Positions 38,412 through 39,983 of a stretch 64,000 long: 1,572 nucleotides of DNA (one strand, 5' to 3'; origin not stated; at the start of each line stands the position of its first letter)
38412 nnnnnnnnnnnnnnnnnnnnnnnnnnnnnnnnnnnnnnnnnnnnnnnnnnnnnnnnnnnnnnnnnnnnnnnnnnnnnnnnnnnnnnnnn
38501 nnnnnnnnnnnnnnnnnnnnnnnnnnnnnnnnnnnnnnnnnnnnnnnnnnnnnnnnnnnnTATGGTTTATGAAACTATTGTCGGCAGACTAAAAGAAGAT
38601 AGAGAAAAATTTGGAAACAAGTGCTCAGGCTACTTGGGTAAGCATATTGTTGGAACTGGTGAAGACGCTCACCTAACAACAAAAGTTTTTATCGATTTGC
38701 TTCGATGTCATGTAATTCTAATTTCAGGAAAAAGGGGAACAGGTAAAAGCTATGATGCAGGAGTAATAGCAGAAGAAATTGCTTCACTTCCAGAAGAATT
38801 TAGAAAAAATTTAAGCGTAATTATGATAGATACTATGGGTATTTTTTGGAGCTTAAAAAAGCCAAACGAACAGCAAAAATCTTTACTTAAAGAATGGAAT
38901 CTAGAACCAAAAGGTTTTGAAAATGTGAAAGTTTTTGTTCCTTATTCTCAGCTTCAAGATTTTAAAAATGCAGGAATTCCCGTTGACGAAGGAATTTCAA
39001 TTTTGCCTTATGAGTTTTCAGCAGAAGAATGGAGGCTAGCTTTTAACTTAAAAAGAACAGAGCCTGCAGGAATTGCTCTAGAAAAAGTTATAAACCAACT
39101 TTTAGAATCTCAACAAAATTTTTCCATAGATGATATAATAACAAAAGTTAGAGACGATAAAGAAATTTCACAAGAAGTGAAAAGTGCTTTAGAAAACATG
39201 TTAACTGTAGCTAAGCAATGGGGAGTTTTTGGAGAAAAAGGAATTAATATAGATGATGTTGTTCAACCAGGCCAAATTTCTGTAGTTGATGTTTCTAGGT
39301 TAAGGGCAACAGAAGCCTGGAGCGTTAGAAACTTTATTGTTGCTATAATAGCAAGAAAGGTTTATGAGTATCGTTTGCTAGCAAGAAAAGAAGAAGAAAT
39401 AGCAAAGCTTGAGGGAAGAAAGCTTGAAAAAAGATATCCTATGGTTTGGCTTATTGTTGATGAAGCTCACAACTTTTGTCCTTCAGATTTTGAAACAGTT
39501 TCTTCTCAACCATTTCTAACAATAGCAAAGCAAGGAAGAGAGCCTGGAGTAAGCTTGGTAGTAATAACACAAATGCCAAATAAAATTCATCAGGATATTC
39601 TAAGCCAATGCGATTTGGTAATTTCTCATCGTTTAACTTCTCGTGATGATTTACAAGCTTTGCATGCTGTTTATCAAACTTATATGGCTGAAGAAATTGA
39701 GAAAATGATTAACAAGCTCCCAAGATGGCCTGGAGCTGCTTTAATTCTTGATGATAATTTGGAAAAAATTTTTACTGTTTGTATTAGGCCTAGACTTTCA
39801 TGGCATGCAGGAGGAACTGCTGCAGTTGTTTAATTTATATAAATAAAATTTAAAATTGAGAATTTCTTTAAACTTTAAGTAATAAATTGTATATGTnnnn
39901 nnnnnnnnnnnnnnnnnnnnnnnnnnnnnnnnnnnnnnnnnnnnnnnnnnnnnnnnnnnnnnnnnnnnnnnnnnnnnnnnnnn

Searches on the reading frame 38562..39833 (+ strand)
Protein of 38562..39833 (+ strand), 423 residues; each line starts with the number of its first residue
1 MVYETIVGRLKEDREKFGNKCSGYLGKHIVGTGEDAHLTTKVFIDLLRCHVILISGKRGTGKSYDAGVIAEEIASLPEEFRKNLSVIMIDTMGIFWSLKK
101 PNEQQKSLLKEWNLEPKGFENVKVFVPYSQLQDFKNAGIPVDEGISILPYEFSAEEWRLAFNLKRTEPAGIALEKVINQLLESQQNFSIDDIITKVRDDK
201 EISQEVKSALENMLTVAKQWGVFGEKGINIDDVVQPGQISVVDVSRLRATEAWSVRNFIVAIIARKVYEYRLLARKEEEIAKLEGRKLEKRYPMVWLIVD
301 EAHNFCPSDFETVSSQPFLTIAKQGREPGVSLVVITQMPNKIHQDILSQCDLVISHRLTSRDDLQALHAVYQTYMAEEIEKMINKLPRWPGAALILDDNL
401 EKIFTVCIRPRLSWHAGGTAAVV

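Call 5: search_protein_families(library=pfam, proteins=[window:38562-39833:+], max_evalue=0.01)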
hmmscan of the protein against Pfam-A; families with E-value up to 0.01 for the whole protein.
window:38562-39833:+ (423 aa): 4 families
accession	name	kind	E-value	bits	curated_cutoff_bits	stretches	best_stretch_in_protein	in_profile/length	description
PF01935.23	DUF87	-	7e-12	46.3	23.2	1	40-260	12-217/220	Helicase HerA, central domain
PF05707.18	Zot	-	6.9e-07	29.4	20.3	1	296-357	84-146/197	Zonular occludens toxin (Zot)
PF00004.35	AAA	-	7e-05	23.7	21.2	0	289-354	54-127/131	ATPase family associated with various cellular activities (AAA)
PF05872.18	HerA_C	-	0.0012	18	22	0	293-378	257-343/502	Helicase HerA-like C-terminal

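Call 6: search_protein_families(library=ncbifam, proteins=[window:38562-39833:+], max_evalue=0.01)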
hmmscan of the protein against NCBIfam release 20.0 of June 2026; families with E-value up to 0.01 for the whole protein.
window:38562-39833:+ (423 aa): 7 families
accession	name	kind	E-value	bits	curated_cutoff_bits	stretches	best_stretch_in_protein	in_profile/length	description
NF042944.1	HerA_antiphage_2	equivalog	3.1e-16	59.2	850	1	238-398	378-532/576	anti-phage-associated helicase HerA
NF040937.1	HerA_Thermprot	equivalog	1.7e-13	49.9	800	1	167-358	238-414/487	DNA double-strand break repair helicase HerA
NF042943.1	HerA_antiphage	equivalog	5.4e-13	48.4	800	1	287-396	428-537/566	anti-phage-associated helicase HerA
NF040819.1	helicase_HerA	equivalog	5.6e-13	48.3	970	1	173-370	267-480/561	DNA double-strand break repair helicase HerA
NF033849.1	ser_rich_anae_1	subfamily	4.6e-11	40.8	650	1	171-366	911-1098/1163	serine-rich protein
NF053655.1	CedD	equivalog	2.7e-09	36.3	600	1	163-402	300-519/527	DNA-translocating ATPase CedD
TIGR03925.1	T7SS_EccC_b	equivalog_domain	0.0014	17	346.55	0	282-363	175-254/564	type VII secretion protein EccCb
